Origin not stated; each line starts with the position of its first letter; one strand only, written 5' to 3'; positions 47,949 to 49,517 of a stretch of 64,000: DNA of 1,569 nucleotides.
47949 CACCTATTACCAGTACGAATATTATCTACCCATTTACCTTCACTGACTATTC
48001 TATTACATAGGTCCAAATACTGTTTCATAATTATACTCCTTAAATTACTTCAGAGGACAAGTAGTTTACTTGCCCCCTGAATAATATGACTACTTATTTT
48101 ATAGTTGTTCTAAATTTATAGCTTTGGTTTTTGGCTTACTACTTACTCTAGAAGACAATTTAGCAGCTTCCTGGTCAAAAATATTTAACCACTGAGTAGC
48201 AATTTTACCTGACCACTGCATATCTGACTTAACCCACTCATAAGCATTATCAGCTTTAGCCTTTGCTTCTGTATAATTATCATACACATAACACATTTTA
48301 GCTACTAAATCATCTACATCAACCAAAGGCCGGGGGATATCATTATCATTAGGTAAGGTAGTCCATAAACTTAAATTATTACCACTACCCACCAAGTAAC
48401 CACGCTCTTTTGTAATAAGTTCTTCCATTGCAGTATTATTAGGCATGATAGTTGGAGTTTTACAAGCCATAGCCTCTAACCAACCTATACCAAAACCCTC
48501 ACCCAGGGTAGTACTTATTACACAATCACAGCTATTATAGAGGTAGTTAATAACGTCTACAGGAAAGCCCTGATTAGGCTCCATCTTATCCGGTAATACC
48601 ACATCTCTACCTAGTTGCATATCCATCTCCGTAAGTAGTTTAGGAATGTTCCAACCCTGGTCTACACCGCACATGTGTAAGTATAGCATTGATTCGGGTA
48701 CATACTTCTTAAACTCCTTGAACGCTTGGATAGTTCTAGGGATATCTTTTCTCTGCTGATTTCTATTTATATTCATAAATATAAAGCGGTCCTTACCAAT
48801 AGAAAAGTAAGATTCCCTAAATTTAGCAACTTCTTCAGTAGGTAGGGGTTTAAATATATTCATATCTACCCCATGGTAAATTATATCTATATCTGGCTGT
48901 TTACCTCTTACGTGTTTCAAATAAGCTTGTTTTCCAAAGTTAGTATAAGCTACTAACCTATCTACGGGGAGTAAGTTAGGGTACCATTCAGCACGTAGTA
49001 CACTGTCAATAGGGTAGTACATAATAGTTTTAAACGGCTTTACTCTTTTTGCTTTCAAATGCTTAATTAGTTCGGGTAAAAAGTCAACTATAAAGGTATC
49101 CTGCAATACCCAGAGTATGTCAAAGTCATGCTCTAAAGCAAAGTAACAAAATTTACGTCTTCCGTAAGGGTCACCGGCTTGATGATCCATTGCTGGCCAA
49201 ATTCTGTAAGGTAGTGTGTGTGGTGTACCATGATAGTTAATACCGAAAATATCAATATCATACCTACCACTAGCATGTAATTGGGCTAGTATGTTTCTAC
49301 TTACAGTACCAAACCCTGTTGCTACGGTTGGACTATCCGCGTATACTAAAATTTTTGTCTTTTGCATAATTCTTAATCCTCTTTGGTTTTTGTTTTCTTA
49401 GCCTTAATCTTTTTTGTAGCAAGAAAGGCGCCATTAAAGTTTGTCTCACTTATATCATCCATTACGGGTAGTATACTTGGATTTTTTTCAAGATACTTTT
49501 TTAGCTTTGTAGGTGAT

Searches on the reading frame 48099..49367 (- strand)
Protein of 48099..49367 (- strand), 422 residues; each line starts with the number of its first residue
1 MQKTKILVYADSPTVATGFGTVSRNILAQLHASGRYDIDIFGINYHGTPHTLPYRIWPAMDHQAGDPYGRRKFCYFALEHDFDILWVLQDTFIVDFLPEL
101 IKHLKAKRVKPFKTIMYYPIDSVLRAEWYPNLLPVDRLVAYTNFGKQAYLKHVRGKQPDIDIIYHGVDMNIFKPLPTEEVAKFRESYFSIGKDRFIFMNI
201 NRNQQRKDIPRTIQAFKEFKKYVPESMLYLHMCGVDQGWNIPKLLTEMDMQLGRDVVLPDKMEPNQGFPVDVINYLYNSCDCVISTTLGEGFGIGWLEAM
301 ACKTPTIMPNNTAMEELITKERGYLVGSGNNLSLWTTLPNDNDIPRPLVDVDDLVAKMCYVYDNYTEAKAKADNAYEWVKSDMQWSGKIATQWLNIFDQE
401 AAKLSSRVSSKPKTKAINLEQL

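Call 6: search_protein_families(library=phrogs, proteins=[window:48099-49367:-], max_evalue=0.00001)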
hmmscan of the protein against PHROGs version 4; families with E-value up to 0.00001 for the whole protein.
window:48099-49367:- (422 aa): 2 families
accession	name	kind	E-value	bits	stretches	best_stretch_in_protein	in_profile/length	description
phrog_2170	-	moron, auxiliary metabolic gene and host takeover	1.6e-53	183.1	1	4-399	3-371/374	glycosyltransferase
phrog_4356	-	moron, auxiliary metabolic gene and host takeover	2e-06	28.3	1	98-318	52-232/307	glycosyltransferase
